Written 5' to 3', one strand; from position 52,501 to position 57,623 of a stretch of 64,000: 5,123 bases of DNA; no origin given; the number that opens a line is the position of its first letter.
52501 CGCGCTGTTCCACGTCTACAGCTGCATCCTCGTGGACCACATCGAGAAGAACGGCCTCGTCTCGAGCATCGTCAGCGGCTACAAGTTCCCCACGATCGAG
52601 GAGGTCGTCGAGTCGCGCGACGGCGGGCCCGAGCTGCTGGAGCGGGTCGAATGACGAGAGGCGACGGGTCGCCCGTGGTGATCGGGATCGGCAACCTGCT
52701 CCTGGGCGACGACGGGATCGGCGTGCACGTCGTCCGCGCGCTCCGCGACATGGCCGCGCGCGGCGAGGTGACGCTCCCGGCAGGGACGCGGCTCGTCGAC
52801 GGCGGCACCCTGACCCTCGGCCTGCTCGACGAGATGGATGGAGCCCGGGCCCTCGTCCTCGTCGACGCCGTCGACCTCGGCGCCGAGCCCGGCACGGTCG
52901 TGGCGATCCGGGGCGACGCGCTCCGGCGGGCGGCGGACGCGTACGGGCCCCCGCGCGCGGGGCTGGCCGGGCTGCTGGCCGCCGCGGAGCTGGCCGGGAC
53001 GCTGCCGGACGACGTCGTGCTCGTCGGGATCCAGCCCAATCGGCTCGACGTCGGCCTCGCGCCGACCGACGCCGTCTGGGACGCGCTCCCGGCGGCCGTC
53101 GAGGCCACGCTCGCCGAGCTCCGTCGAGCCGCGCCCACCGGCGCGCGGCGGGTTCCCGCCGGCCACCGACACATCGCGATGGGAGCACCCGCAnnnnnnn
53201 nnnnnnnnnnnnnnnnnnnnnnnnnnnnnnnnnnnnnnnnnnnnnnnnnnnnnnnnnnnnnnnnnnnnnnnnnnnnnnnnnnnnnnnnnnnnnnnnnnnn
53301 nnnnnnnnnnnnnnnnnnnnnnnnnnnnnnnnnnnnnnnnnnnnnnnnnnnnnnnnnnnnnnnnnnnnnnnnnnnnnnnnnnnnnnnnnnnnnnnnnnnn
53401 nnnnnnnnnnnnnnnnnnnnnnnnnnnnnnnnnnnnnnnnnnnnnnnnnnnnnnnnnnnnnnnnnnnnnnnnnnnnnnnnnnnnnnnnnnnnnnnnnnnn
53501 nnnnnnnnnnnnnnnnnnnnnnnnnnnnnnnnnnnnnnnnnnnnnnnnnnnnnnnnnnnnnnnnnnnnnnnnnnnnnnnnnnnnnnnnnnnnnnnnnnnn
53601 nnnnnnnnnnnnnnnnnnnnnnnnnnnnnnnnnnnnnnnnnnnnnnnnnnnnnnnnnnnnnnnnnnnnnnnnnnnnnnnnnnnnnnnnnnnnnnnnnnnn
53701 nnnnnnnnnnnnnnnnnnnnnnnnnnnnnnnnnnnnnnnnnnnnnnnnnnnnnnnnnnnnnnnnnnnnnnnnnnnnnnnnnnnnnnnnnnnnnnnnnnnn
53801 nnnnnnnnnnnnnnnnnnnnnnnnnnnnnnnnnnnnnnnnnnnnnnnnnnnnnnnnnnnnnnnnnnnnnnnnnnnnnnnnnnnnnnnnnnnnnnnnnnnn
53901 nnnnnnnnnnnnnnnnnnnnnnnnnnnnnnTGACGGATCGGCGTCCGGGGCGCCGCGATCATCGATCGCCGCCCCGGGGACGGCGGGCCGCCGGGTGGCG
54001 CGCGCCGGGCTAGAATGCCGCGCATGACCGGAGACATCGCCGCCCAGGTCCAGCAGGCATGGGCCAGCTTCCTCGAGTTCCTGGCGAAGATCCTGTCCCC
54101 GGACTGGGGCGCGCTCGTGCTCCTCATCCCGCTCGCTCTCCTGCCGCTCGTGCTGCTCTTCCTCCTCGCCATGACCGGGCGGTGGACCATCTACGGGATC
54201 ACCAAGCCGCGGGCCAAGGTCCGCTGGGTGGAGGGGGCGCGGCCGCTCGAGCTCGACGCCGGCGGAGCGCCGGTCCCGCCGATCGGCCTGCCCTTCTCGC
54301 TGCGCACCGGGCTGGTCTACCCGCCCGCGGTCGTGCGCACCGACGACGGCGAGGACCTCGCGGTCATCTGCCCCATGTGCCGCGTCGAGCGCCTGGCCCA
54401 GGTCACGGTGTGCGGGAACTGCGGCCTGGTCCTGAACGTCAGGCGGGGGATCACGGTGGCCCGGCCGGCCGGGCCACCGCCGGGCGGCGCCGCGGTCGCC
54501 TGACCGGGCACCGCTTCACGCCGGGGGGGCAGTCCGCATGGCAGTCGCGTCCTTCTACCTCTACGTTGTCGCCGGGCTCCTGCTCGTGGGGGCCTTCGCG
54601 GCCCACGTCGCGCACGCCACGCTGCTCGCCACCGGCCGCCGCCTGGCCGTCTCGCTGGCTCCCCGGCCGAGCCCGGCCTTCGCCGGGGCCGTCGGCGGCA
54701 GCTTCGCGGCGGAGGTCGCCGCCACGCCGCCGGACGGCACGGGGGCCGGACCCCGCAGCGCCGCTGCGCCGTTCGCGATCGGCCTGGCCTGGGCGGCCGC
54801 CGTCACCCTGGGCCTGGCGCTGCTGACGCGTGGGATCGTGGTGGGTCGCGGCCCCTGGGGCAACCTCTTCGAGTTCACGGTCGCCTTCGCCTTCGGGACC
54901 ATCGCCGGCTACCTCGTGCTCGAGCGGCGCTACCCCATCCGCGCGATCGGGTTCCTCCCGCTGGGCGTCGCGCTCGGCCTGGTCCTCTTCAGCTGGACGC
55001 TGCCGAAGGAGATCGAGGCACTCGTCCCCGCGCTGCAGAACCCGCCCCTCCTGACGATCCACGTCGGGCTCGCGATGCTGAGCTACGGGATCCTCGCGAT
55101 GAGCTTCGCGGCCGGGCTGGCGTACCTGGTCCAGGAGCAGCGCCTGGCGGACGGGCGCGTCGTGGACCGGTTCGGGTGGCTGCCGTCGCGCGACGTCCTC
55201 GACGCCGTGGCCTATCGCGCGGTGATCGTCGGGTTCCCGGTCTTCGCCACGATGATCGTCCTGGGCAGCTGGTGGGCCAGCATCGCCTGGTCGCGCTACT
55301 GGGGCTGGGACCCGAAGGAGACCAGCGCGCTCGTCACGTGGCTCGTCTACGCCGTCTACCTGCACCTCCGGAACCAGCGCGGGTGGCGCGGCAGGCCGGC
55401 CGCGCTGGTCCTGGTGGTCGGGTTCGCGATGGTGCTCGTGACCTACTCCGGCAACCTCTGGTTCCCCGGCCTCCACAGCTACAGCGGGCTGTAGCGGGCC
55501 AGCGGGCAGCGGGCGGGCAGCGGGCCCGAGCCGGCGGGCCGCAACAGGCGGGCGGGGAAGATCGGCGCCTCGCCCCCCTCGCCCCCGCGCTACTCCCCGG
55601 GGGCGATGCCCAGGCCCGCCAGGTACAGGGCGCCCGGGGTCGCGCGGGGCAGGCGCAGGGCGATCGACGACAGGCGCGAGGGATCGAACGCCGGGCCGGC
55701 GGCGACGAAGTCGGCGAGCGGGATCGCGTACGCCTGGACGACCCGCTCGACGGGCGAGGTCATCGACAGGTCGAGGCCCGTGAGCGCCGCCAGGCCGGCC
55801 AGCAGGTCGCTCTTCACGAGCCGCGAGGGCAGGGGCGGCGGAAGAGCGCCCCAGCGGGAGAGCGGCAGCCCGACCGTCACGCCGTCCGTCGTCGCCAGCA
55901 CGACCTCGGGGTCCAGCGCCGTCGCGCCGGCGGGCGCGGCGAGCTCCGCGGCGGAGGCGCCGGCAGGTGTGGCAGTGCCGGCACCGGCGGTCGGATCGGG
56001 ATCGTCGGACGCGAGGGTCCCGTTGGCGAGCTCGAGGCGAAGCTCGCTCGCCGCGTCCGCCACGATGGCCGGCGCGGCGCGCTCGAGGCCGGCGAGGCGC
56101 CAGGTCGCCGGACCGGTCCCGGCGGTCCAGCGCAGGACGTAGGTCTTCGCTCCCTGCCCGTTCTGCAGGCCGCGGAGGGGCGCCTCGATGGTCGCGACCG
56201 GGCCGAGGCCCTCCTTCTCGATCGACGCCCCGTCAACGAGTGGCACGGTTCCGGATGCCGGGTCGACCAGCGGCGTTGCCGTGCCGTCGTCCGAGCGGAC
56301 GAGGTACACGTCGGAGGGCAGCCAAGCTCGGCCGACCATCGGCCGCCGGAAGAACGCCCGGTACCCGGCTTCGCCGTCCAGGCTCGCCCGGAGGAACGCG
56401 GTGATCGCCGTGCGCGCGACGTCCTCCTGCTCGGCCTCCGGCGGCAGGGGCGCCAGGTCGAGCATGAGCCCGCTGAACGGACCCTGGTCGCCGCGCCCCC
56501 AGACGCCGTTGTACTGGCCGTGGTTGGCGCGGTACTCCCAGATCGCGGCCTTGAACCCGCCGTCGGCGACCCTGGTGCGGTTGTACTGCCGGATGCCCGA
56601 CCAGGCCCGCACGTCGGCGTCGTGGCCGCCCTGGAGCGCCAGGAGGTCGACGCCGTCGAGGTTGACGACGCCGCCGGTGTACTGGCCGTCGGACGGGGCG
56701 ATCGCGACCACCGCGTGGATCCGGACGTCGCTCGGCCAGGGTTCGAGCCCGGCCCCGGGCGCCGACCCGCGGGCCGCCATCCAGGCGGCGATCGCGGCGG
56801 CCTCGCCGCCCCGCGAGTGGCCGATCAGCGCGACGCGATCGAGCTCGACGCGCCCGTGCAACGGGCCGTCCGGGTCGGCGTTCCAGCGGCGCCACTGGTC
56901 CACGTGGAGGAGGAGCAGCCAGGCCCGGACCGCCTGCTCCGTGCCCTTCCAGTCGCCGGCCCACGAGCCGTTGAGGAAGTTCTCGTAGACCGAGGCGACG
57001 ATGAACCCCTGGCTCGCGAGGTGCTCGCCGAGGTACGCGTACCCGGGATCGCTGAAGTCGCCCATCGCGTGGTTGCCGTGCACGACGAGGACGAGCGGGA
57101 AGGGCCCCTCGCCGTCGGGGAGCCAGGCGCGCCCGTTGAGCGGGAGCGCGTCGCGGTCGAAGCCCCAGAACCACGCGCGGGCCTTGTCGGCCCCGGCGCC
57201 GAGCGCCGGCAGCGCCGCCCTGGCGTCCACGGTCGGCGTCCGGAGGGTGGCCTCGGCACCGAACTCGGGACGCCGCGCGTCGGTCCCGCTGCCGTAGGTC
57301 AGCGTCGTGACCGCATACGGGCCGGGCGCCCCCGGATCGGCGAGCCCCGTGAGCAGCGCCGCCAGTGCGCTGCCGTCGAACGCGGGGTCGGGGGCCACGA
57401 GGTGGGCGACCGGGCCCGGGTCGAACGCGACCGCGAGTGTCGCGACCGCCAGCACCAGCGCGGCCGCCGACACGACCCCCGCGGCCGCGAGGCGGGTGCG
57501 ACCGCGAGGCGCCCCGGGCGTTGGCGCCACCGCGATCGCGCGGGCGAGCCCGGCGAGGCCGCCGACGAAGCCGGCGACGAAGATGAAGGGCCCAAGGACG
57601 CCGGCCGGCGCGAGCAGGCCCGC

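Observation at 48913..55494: Uptake-type [NiFe] hydrogenase operon translationally chained to a membrane-anchored heptahaem cytochrome c and followed by ccsA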

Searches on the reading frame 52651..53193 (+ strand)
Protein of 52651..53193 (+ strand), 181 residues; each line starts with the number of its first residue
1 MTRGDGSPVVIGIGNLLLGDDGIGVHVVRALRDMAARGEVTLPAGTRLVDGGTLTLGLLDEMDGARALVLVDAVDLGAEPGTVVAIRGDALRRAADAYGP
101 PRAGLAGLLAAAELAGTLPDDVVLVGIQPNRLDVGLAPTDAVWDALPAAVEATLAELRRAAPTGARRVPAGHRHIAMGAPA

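Call 4: search_protein_families(library=pfam, proteins=[window:52651-53193:+], max_evalue=0.01)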
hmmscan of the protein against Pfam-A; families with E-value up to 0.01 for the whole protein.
window:52651-53193:+ (181 aa): 1 family
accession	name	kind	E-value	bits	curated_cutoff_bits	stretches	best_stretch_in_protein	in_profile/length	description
PF01750.23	HycI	-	8.4e-18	64.9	23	1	26-155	2-129/130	Hydrogenase maturation protease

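Call 5: search_protein_families(library=ncbifam, proteins=[window:52651-53193:+], max_evalue=0.01)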
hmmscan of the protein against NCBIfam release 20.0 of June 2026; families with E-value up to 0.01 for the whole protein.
window:52651-53193:+ (181 aa): 7 families
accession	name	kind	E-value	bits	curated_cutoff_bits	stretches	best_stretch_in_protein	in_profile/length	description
TIGR00072.1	hydrog_prot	superfamily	2.7e-35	121.5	47.45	1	9-157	1-145/145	hydrogenase maturation protease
TIGR00140.1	hupD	subfamily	6.6e-29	100.8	151.8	1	9-160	2-150/151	HyaD/HybD family hydrogenase maturation endopeptidase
NF007777.0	PRK10466.1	equivalog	5.8e-25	87.9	190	1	8-160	3-152/164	HyaD/HybD family hydrogenase maturation endopeptidase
NF007616.0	PRK10264.1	equivalog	3.5e-20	72.5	261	1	9-158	7-154/195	hydrogenase 1 maturation protease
NF045519.1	NiFeSe_H2_mat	exception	5.1e-15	55.6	190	1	9-158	4-148/152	NiFeSe hydrogenase maturation protease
TIGR00130.1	frhD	equivalog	9.3e-15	55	134.95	1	9-158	6-152/153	coenzyme F420-reducing hydrogenase, FrhD protein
TIGR00142.1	hycI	equivalog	3.5e-11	43.1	119.1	1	9-148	2-133/146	hydrogenase maturation peptidase HycI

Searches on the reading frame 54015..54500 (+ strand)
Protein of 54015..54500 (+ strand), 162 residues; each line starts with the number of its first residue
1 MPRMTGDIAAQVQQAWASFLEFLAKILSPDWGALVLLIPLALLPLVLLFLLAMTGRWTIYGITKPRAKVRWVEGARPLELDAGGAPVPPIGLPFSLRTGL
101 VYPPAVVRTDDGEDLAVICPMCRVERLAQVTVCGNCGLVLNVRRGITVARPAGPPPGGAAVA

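Call 4: search_protein_families(library=pfam, proteins=[window:54015-54500:+], max_evalue=0.01)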
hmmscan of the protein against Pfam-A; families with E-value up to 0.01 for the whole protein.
window:54015-54500:+ (162 aa): 0 families

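Call 5: search_protein_families(library=ncbifam, proteins=[window:54015-54500:+], max_evalue=0.01)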
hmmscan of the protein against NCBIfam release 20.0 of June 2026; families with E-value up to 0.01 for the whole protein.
window:54015-54500:+ (162 aa): 0 families

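Call 69: find_homologous_proteins(query=window:54015-54500:+, max_evalue=0.001)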
Query window:54015-54500:+ (162 aa): 1064 proteins with E <= 0.001 among 1308 candidates; the best 120 are listed.
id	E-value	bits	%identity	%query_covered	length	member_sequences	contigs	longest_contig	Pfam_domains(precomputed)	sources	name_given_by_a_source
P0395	1.6e-98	345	100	98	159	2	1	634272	-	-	-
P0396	2.7e-86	306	85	93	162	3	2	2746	-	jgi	jgi:hypothetical protein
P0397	9.4e-86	304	83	93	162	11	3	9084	-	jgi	jgi:hypothetical protein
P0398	1.5e-84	300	83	93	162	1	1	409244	-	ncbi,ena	-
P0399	6.5e-84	298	83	93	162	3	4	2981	-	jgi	jgi:hypothetical protein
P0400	7.9e-83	294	83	91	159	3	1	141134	-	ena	-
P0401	2.3e-81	290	77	93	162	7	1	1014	-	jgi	jgi:hypothetical protein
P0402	1.3e-80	287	79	93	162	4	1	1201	-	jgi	jgi:hypothetical protein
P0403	1.5e-80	287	80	98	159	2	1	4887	-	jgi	-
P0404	2.1e-80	286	78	93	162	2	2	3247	-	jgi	jgi:hypothetical protein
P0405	3.6e-79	282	77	94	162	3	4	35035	-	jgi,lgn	jgi:hypothetical protein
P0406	5.6e-79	282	77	100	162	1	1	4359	-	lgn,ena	-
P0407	3.7e-78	279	78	93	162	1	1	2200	-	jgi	jgi:hypothetical protein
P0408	5.2e-78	279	78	98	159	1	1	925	-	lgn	-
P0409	2.3e-77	277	76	93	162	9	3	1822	-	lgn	-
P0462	1.3e-69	251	67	93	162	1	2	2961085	-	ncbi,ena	-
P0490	4.6e-67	243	67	93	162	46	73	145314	-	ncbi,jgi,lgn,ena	jgi:hypothetical protein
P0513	9.3e-58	213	57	90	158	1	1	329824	-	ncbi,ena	-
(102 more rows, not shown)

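Call 70: find_encoding_contigs(protein=P0462, flank=6000, max_places=1)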
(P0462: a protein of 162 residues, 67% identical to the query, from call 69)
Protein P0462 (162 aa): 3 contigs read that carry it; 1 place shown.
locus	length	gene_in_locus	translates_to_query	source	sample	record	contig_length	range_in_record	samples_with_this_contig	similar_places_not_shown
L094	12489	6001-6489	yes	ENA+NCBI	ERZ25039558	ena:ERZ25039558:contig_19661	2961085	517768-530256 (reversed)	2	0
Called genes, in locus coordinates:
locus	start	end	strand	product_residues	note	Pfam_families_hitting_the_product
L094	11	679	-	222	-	PF01478:Peptidase_A24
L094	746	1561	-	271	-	PF00883:Peptidase_M17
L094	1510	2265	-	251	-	-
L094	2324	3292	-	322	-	-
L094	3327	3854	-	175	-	-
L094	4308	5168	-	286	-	PF00702:Hydrolase, PF13344:Hydrolase_6, PF13242:Hydrolase_like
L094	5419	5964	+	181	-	-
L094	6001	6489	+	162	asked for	-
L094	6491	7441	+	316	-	PF01578:Cytochrom_C_asm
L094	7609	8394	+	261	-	-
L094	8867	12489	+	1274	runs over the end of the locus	PF08471:Ribonuc_red_2_N, PF02867:Ribonuc_red_lgC, PF14890:Intein_splicing, PF14528:LAGLIDADG_3, PF02867:Ribonuc_red_lgC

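Call 71: find_encoding_contigs(protein=P0513, flank=6000, max_places=1)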
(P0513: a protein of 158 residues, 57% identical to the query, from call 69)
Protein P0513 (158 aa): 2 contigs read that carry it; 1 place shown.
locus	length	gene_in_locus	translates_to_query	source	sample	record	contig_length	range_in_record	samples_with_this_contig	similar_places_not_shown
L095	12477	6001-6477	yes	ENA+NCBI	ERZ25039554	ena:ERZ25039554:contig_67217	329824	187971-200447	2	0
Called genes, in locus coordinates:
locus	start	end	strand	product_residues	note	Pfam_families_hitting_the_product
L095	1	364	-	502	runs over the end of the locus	PF02789:Peptidase_M17_N (weak), PF00883:Peptidase_M17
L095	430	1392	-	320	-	-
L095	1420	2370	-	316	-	PF01073:3Beta_HSD, PF01370:Epimerase, PF04321:RmlD_sub_bind (faint), PF05368:NmrA, PF07993:NAD_binding_4 (weak), PF13460:NAD_binding_10, PF16363:GDP_Man_Dehyd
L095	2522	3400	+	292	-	PF00702:Hydrolase, PF13344:Hydrolase_6, PF13242:Hydrolase_like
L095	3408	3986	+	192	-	-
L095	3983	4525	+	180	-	PF13302:Acetyltransf_3 (weak), PF13420:Acetyltransf_4, PF00583:Acetyltransf_1, PF13508:Acetyltransf_7 (weak)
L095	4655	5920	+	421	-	PF03435:Sacchrp_dh_NADP, PF16653:Sacchrp_dh_C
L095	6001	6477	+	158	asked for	-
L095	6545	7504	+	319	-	PF01578:Cytochrom_C_asm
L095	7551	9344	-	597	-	-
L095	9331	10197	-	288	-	-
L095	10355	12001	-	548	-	PF04536:TPM_phosphatase, PF20990:DUF2207_C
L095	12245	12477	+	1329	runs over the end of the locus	-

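Call 72: find_encoding_contigs(protein=P0490, flank=6000, max_places=1)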
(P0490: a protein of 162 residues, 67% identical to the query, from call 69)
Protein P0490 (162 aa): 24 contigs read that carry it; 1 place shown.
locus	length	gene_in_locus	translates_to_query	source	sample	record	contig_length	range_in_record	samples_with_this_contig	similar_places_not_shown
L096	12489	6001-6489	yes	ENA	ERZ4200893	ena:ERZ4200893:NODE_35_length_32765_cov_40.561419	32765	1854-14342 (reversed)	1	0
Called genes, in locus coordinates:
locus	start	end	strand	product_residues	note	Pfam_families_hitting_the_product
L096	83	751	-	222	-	PF01478:Peptidase_A24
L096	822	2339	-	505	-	PF00883:Peptidase_M17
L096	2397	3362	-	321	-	-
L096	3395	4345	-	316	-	PF01073:3Beta_HSD, PF01370:Epimerase, PF02719:Polysacc_synt_2 (faint), PF04321:RmlD_sub_bind (weak), PF05368:NmrA, PF07993:NAD_binding_4, PF13460:NAD_binding_10, PF16363:GDP_Man_Dehyd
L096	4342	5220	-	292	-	PF00702:Hydrolase, PF13344:Hydrolase_6, PF13242:Hydrolase_like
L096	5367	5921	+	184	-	-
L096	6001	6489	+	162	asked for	-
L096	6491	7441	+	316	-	PF01578:Cytochrom_C_asm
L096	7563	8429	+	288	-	-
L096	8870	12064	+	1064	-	-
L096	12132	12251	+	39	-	-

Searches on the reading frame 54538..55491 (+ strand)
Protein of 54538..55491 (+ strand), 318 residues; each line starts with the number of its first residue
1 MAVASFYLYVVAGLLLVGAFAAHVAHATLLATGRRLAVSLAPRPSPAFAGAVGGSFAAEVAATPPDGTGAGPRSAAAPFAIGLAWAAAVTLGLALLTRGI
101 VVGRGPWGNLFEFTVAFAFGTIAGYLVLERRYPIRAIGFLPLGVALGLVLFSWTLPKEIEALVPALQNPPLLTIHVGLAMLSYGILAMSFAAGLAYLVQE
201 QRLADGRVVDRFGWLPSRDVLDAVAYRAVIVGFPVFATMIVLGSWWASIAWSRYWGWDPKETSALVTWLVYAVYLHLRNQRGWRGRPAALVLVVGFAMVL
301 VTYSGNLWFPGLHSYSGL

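Call 4: search_protein_families(library=pfam, proteins=[window:54538-55491:+], max_evalue=0.01)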
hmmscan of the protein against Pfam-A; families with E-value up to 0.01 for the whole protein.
window:54538-55491:+ (318 aa): 1 family
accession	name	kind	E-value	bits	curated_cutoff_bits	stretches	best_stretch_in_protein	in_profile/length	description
PF01578.25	Cytochrom_C_asm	-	5.7e-42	144.2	29.9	1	107-313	1-212/212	Cytochrome C assembly protein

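Call 5: search_protein_families(library=ncbifam, proteins=[window:54538-55491:+], max_evalue=0.01)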
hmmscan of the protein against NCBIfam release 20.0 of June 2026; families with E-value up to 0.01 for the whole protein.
window:54538-55491:+ (318 aa): 5 families
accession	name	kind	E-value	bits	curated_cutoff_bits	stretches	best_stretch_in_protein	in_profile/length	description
TIGR03144.1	cytochr_II_ccsB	equivalog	5.4e-60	203.2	187.6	1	84-316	2-252/252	c-type cytochrome biogenesis protein CcsB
NF007691.0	PRK10369.1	subfamily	2.2e-07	30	394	1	161-294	161-280/573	heme lyase NrfEFG subunit NrfE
TIGR00353.1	nrfE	subfamily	4e-07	29.3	569.05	1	151-300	95-235/578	heme lyase CcmF/NrfE family subunit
TIGR01191.1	ccmC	subfamily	9.9e-07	28.9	186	1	174-314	15-141/184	heme ABC transporter permease CcmC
TIGR03145.1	cyt_nit_nrfE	subfamily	5.2e-06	25.4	927.3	1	155-300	153-287/631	heme lyase NrfEFG subunit NrfE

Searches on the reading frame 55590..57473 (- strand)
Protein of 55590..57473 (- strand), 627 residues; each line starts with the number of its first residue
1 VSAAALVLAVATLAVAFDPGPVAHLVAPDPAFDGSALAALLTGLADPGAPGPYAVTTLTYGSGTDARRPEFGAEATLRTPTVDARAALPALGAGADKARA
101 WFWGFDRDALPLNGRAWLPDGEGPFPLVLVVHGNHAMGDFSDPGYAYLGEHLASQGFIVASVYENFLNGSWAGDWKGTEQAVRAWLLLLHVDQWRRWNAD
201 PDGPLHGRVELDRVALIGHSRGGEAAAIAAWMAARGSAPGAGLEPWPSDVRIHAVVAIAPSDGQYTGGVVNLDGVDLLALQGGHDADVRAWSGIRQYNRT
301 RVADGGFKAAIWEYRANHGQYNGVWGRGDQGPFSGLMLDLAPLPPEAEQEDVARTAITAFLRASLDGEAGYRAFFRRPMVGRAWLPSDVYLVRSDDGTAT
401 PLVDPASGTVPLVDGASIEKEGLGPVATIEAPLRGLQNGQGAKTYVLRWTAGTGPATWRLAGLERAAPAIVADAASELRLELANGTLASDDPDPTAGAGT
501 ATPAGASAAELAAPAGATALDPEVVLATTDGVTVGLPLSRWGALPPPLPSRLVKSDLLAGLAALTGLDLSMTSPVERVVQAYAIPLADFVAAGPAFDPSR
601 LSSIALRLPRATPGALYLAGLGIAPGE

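Call 43: search_protein_families(library=pfam, proteins=[window:55590-57473:-], max_evalue=0.0001)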
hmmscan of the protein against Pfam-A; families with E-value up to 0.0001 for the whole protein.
window:55590-57473:- (627 aa): 2 families
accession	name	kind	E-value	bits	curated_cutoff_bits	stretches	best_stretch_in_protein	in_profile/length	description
PF07224.18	Chlorophyllase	-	1.9e-07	30.6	26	1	118-264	35-156/301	Chlorophyllase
PF12740.14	PETase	-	9.7e-05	22.3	28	0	146-251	71-163/263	PET hydrolase-like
